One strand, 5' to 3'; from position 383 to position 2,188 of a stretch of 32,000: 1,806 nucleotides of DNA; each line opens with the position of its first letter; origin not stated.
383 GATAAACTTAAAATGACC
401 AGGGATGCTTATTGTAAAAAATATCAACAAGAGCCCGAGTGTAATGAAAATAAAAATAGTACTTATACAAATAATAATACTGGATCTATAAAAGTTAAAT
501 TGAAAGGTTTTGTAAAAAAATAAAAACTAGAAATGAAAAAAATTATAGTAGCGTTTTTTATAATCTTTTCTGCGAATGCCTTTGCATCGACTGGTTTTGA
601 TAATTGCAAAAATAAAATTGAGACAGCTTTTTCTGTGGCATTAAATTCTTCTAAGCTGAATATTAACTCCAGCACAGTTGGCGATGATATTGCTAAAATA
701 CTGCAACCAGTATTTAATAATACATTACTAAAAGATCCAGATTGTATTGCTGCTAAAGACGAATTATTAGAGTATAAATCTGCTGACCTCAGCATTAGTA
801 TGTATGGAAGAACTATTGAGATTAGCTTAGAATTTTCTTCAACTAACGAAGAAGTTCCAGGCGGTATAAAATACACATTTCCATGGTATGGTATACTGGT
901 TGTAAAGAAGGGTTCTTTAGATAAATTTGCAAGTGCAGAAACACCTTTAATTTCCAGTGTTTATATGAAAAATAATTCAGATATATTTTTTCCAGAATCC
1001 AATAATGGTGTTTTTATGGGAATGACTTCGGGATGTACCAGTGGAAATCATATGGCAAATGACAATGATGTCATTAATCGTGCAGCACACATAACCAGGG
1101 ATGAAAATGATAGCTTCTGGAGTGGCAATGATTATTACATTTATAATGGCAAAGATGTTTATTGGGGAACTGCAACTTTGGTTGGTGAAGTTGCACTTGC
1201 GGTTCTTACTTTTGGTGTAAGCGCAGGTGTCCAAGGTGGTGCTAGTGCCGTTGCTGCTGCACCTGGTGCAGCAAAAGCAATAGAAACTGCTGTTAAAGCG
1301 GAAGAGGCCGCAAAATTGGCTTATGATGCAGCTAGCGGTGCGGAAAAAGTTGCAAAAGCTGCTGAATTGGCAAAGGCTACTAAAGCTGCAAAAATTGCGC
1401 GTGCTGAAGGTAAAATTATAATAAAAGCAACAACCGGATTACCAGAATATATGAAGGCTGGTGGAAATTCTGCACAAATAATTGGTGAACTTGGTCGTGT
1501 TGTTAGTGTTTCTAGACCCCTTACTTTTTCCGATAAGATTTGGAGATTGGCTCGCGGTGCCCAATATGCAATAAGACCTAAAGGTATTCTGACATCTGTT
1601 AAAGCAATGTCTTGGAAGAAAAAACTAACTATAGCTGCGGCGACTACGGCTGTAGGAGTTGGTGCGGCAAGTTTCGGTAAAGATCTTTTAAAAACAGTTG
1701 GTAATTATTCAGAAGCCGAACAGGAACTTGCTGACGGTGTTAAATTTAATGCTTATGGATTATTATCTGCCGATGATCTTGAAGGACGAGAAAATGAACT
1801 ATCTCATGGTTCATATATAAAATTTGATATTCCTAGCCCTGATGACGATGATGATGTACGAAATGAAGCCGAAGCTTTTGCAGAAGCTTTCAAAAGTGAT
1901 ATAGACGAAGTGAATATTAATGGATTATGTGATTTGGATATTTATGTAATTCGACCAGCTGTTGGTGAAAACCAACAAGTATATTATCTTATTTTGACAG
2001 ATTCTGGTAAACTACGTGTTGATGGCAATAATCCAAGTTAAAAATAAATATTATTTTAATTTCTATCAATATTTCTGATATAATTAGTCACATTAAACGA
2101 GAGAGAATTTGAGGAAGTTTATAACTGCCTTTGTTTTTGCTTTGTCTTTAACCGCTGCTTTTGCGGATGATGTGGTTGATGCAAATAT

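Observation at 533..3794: Tandem pair of divergent paralogs defining an exported/membrane protein family I cannot place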

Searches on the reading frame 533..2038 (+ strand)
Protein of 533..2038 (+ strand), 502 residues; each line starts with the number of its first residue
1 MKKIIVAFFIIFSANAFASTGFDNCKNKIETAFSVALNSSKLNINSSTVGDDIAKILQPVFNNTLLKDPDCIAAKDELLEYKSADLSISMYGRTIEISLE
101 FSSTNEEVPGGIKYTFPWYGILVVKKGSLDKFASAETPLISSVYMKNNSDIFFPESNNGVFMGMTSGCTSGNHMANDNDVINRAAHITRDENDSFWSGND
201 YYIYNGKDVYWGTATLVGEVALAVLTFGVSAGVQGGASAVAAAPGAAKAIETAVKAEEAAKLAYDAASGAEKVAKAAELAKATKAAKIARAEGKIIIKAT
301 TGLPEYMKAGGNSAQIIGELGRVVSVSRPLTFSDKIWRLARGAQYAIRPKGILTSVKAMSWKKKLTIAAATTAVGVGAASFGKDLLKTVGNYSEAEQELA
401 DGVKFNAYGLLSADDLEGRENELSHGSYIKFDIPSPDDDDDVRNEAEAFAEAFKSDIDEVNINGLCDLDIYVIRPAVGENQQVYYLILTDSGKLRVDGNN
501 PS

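Call 4: search_protein_families(library=pfam, proteins=[window:533-2038:+], max_evalue=1)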
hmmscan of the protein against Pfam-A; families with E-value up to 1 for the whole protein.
window:533-2038:+ (502 aa): 1 family
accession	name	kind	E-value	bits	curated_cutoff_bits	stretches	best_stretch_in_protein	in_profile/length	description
PF01985.26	CRS1_YhbY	-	0.13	13.1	27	1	245-297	30-82/84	CRS1 / YhbY (CRM) domain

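Call 5: search_protein_families(library=ncbifam, proteins=[window:533-2038:+], max_evalue=1)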
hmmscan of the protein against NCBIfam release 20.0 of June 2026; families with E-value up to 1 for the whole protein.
window:533-2038:+ (502 aa): 0 families

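Call 10: search_solved_structures(query=window:533-2038:+, max_evalue=1)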
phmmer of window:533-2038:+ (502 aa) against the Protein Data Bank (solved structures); distinct sequences matched with E-value up to 1: 4.
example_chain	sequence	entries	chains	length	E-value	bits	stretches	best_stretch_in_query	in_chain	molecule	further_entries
7ood_b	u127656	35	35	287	0.14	14.4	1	219-300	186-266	50S ribosomal protein L3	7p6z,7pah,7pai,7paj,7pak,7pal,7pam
4nuj_B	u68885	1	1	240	0.45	12.7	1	194-218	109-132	PGT152 heavy chain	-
4nug_H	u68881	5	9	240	0.69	12.1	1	194-218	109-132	PGT151 heavy chain | IMMUNOGLOBULIN G PGT151 | Immunoglobulin G PGT151 Fab, Heavy chain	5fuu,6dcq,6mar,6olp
6vpx_P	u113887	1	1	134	0.91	11.7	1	194-217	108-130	Antibody PGT151 Fab heavy chain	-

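Call 11: find_homologous_proteins(query=A1, max_evalue=0.001)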
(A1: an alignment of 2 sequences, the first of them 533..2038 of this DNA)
Query A1 (2 sequences) (502 aa, profile of the alignment): 47 proteins with E <= 0.001 among 8000 candidates.
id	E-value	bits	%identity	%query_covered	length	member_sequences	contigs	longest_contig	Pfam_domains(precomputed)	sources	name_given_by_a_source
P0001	7.6e-253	859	100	100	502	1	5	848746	-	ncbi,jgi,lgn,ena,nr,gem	ncbi:MAG TPA: hypothetical protein PKJ33_02195 [Alphaproteobacteria bacterium]|nr:hypothetical prote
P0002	7.4e-112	393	28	74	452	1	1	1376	-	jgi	jgi:hypothetical protein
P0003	5.6e-91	324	43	99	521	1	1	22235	-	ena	-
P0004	2.2e-90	322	42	94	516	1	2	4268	-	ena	-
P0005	5.8e-89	317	44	99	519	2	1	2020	-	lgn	-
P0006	5.8e-88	314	44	96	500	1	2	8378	-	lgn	-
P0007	3.0e-87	312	38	99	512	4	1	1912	-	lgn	-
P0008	5.3e-85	304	39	99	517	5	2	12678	-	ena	-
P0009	9.2e-85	304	42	98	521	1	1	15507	-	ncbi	-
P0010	1.2e-84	303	40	99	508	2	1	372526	-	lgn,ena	-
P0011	2.0e-84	302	41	99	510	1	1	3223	-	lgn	-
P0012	3.5e-84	302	38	99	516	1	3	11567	-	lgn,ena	-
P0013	5.5e-84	301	41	99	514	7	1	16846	-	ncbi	-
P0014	7.1e-84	301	42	99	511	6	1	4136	-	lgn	-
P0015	8.6e-84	300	39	99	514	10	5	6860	-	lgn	-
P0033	6.5e-77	278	40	77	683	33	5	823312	-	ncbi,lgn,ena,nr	ncbi:MAG: hypothetical protein IJ276_03560 [Alphaproteobacteria bacterium]|nr:hypothetical protein [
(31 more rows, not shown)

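Call 18: find_encoding_contigs(protein=P0033, flank=10000, max_places=2)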
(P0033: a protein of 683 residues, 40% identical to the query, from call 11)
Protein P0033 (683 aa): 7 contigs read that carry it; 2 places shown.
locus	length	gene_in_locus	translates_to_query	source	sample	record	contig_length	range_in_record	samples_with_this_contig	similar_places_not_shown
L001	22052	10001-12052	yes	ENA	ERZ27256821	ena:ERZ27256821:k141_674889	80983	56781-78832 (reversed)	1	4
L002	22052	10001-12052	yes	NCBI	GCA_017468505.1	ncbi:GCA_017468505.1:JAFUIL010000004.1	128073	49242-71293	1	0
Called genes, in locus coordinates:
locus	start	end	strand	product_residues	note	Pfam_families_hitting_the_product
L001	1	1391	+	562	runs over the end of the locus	PF00575:S1 (weak), PF00575:S1, PF00575:S1, PF23459:S1_RRP5 (weak), PF00575:S1, PF23459:S1_RRP5 (weak), PF00575:S1, PF23459:S1_RRP5, +3 more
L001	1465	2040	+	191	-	PF06414:Zeta_toxin (faint), PF00406:ADK, PF13207:AAA_17, PF13238:AAA_18, PF13671:AAA_33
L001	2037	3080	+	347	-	PF01551:Peptidase_M23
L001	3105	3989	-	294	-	PF01544:CorA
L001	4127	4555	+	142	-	-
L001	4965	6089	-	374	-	-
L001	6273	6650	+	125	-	PF01648:ACPS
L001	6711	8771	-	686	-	-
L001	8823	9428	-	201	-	PF07750:GcrA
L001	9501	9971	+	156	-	PF01478:Peptidase_A24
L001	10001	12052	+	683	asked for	-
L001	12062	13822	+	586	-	-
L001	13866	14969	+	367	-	PF05838:Glyco_hydro_108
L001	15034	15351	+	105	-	-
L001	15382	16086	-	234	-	-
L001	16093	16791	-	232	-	-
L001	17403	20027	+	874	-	-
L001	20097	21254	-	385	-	PF02684:LpxB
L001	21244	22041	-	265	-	PF00132:Hexapep, PF25084:LbH_EIF2B (faint), PF25087:GMPPB_C, PF00132:Hexapep, PF13720:Acetyltransf_11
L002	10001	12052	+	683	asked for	-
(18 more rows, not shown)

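Call 21: find_encoding_contigs(protein=P0001, flank=10000, max_places=3)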
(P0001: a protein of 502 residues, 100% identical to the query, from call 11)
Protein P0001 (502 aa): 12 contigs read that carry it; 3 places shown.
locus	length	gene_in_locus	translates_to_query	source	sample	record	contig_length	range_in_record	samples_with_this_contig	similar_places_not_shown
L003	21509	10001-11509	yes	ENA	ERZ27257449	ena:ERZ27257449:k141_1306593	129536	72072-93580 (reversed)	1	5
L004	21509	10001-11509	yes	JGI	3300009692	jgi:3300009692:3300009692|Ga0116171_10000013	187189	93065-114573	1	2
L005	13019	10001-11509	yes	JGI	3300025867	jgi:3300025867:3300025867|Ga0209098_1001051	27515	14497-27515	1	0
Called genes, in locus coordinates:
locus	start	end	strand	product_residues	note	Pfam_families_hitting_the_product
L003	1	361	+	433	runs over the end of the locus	PF05697:Trigger_N, PF00254:FKBP_C, PF05698:Trigger_C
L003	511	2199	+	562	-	PF00575:S1 (weak), PF00575:S1, PF00575:S1, PF23459:S1_RRP5 (weak), PF00575:S1, PF23459:S1_RRP5 (weak), PF00575:S1, PF23459:S1_RRP5, +3 more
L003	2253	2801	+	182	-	PF13238:AAA_18 (faint), PF13671:AAA_33, PF00406:ADK, PF13207:AAA_17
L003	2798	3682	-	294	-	PF01544:CorA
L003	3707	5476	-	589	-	PF00664:ABC_membrane, PF00005:ABC_tran, PF02463:SMC_N (weak)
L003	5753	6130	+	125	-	PF01648:ACPS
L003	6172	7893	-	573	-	-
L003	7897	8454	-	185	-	PF07750:GcrA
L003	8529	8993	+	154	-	PF01478:Peptidase_A24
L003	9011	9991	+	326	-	-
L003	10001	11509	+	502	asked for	-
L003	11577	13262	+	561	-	-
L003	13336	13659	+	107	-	-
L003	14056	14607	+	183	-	PF00561:Abhydrolase_1 (faint), PF03959:FSH1 (faint), PF06821:Ser_hydrolase, PF12697:Abhydrolase_6 (faint), PF10230:LIDHydrolase (faint)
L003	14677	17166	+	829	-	-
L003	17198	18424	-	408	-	PF02684:LpxB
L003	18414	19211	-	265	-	PF00132:Hexapep (weak), PF25084:LbH_EIF2B (faint), PF25087:GMPPB_C, PF14602:Hexapep_2 (faint), PF00132:Hexapep (weak), PF13720:Acetyltransf_11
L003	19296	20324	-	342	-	-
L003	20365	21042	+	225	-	PF05175:MTS, PF01728:FtsJ (weak), PF13847:Methyltransf_31, PF08241:Methyltransf_11 (weak), PF08242:Methyltransf_12 (weak), PF13649:Methyltransf_25, PF07669:Eco57I (weak)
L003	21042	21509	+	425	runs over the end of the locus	PF01551:Peptidase_M23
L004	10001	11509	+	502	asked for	-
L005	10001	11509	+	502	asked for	-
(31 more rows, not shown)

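Call 22: predict_structure(alignment_id=A2)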
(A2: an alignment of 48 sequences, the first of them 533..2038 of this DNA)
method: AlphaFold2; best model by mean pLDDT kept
length: 502 residues; sequences in the alignment: 48
mean_pLDDT: 65.5   pTM: 0.53
mean pLDDT of the five models: 65.5, 64.3, 63.7, 63.1, 63.0
residues with pLDDT >= 90: 145; 70-90: 103; 50-70: 71; < 50: 183
segments of 3 or more residues with pLDDT < 50: 104-107, 210-216, 227-390
pLDDT, mean of each block of 10 residues (from residue 1): 63 55 93 96 93 92 90 85 91 92 56 87 95 91 92 74 72 79 92 70 79 49 48 35 37 41 33 40 39 28 28 33 29 38 33 36 42 31 32 54 80 74 64 80 91 95 92 92 87 80 47
secondary structure, 60 per line:
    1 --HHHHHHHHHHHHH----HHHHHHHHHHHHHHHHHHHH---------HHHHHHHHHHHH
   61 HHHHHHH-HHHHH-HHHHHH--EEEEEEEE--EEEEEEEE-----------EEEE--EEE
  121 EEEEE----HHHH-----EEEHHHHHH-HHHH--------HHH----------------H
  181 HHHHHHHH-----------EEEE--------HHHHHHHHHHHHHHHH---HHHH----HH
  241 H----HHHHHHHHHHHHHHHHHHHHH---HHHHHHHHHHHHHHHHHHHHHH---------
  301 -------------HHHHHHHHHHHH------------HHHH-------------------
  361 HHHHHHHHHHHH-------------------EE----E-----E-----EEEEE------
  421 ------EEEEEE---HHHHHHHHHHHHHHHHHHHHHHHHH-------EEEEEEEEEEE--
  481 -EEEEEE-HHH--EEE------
elements in order: H3-15 H20-39 H49-67 H69-73 H75-80 E83-90 E93-100 E112-115 E118-125 H130-133 E139-141 H142-147 H149-152 H180-188 E200-203 H212-227 H231-234 H246-266 H270-291 H314-325 H338-341 H361-372 E410-414 E427-432 H436-460 E468-478 E482-487 E494-496

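Call 24: search_protein_representatives(alignment_id=A2)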
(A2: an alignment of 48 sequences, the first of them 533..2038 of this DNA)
Query: 48 sequences, 507 profile positions. Proteins with E-value up to 0.001 (for the whole library): 109; up to 1e-10: 98; up to 1e-30: 78. The best 109 are listed.
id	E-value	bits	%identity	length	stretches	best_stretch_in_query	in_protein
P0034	1.1e-229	780.1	-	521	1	1-505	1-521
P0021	2.3e-184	630.6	-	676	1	5-506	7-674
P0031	1.2e-177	608.4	-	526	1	1-506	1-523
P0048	2.2e-170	584.5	-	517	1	5-507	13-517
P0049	4.2e-170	583.6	-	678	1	22-504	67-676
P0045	1.6e-167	575.0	-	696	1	5-506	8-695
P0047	5.5e-164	563.4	-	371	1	151-506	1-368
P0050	1.9e-162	558.3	-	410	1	103-507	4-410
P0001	3.2e-161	554.3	-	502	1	1-506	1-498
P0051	1.5e-126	439.9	-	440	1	151-505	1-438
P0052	6.3e-113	394.9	-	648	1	59-505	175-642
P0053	1.2e-92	328.0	-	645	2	1-334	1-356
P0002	3.0e-92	326.7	-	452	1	128-506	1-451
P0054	1.9e-91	324.0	-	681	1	57-505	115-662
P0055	3.7e-90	319.8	-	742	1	1-504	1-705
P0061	1.1e-82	295.2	-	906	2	1-375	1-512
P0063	1.1e-76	275.3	-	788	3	117-335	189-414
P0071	2.7e-74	267.5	-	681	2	109-464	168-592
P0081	1.8e-70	254.9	-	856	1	4-499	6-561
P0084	6.1e-68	246.5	-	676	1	106-505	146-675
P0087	7.0e-66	239.7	-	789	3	251-499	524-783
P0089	7.9e-65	236.3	-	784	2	245-499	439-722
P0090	1.0e-64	235.9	-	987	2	256-499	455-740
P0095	1.9e-63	231.7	-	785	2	112-464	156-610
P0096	1.7e-62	228.5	-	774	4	118-357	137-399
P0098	2.4e-61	224.8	-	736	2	123-465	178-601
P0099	6.6e-61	223.3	-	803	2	2-336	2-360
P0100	1.3e-60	222.3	-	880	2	251-499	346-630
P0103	1.1e-56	209.3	-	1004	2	30-329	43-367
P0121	9.9e-29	117.2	-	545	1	277-499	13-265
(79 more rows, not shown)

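Call 27: fold_search(model_id=the predicted structure, library=pdb)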
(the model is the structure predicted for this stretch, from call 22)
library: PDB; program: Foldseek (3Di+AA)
matches with E <= 10: 123; with E <= 0.001: 0
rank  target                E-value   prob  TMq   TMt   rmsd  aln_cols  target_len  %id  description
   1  4cfi                  3.2e-01  0.10  0.08  0.13  19.4       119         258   16  3D structure of FliC from Burkholderia pseudomallei (released 2014-12-10)
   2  8geg_A                5.6e-01  0.11  0.06  0.09  17.7        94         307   14  CryoEM structure of beta-2-adrenergic receptor in complex with nucleotide-free Gs heterotrimer (#17 of 20) (released 2024-03-06)
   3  6zu5_SF0              7.4e-01  0.09  0.06  0.13  13.9        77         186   21  Structure of the Paranosema locustae ribosome in complex with Lso2 (released 2020-11-04)
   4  9gse_A                7.4e-01  0.03  0.05  0.03  27.8       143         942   12  Cryo-EM structure of mouse PMCA-NPTN complex captured in E1 state without calcium (released 2025-08-06)
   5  8hbd_R                1.2e+00  0.08  0.05  0.08  19.8        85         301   13  Cryo-EM structure of IRL1620-bound ETBR-Gi complex (released 2023-03-22)
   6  4pgg_A                1.4e+00  0.04  0.06  0.08  19.9       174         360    7  Caffeic acid O-methyltransferase from Sorghum bicolor (released 2014-07-02)
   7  7pbl_D                1.6e+00  0.08  0.06  0.10  19.5       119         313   13  RuvAB branch migration motor complexed to the Holliday junction - RuvB AAA+ state s1 [t2 dataset] (released 2022-09-14)
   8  2dqr_B                1.7e+00  0.06  0.06  0.18  12.8        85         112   10  Crystal structure of the replication terminator protein mutant RTP.E39K.R42Q (released 2007-05-29)
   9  3p9c                  1.7e+00  0.04  0.06  0.08  18.2       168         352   11  Crystal structure of perennial ryegrass LpOMT1 bound to SAH (released 2011-01-12)
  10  4pgh_D                1.9e+00  0.03  0.06  0.08  18.1       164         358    7  Caffeic acid O-methyltransferase from Sorghum bicolor (released 2014-07-02)
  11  7r0g_B                1.9e+00  0.03  0.05  0.04  26.6       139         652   14  STRUCTURAL BASIS OF ION UPTAKE IN COPPER-TRANSPORTING P1B-TYPE ATPASES (released 2022-09-14)
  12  5wlc_L5               2.6e+00  0.04  0.06  0.12  13.2        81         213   11  The complete structure of the small subunit processome (released 2017-09-27)
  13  5zi8_A                2.7e+00  0.06  0.06  0.21  11.1        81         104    9  Crystal structure of the PadR-family transcriptional regulator Rv3488 of Mycobacterium tuberculosis H37Rv in complex w (released 2018-10-17)
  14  7r81_G2               2.9e+00  0.06  0.07  0.14  12.9        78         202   13  Structure of the translating Neurospora crassa ribosome arrested by cycloheximide (released 2021-12-01)
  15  6k7h_A                3.2e+00  0.03  0.05  0.03  25.5       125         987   11  Cryo-EM structure of the human P4-type flippase ATP8A1-CDC50 (E1 state class2) (released 2019-08-28)
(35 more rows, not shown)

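Call 28: search_protein_families(library=pfam, proteins=[L003:8529-8993:+, L003:9011-9991:+, L003:6172-7893:-, L001:13866-14969:+, L001:12062-13822:+, L001:15034-15351:+, L001:17403-20027:+, L001:15382-16086:-, L001:16093-16791:-], max_evalue=0.1)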
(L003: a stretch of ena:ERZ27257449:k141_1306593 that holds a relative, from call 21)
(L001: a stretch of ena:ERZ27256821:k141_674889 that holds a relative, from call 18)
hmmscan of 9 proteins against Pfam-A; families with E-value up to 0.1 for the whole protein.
L003:8529-8993:+ (154 aa): 4 families
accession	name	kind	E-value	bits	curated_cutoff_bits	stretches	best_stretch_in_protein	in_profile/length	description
PF01478.23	Peptidase_A24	-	3.3e-17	63.3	26.5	1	13-126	2-104/104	Type IV leader peptidase family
PF12698.13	ABC2_membrane_3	-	0.0047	16.5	31.6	1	62-153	171-260/347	ABC-2 family transporter protein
PF14256.11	YwiC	-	0.041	14.6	25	1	8-84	28-106/126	YwiC-like protein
PF04246.17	RseC_MucC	-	0.094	13.1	24.4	1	34-89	70-126/130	Positive regulator of sigma(E), RseC/MucC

L003:9011-9991:+ (326 aa): 2 families
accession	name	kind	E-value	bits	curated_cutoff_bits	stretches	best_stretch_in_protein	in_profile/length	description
PF08813.17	Phage_tail_3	-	0.086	12.9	24.2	0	222-284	57-119/165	Phage tail tube protein, TTP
PF16789.10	YscO-like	-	0.091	13.2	27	0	250-305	90-146/161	YscO-like protein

L003:6172-7893:- (573 aa): 2 families
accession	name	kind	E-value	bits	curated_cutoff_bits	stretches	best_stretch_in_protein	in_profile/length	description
PF17192.9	MukF_M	-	0.047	14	25.2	1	137-205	59-128/161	MukF middle domain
PF14712.11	Snapin_Pallidin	-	0.051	14.5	29.6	0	157-228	14-87/89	Snapin/Pallidin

L001:13866-14969:+ (367 aa): 2 families
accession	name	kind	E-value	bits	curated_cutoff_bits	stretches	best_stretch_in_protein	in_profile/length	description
PF05838.17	Glyco_hydro_108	-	1e-13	52.1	21.2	1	204-277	2-83/85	Glycosyl hydrolase 108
PF09374.15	PG_binding_3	-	0.00078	20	24.6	1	319-346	47-75/76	Predicted Peptidoglycan domain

L001:12062-13822:+ (586 aa): 3 families
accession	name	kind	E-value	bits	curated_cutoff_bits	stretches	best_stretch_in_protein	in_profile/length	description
PF00772.26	DnaB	-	0.016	15.7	23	0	521-557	25-62/103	DnaB-like helicase N terminal domain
PF05549.16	Allexi_40kDa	-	0.021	14.8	26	1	254-418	51-209/271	Allexivirus 40kDa protein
PF00836.24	Stathmin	-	0.1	13.1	24.7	0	325-376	44-95/136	Stathmin family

L001:15034-15351:+ (105 aa): 1 family
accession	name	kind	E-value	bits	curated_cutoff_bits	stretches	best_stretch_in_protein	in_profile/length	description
PF20130.4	DUF6520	-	0.056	14.2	25.4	1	1-65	1-62/83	Family of unknown function (DUF6520)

L001:17403-20027:+ (874 aa): 0 families

L001:15382-16086:- (234 aa): 0 families

L001:16093-16791:- (232 aa): 0 families

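Call 30: search_solved_structures(query=A2, max_evalue=10)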
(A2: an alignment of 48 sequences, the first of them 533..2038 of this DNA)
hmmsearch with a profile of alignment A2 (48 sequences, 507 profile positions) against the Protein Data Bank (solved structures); distinct sequences matched with E-value up to 10: 2.
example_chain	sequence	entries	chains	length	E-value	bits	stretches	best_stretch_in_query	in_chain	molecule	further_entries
9k8a_A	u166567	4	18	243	0.077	15.2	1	237-356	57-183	Cage-t32-Zn1-HEHE-34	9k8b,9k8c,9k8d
27ah_A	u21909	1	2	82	5.8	9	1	255-332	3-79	De novo designed miniprotein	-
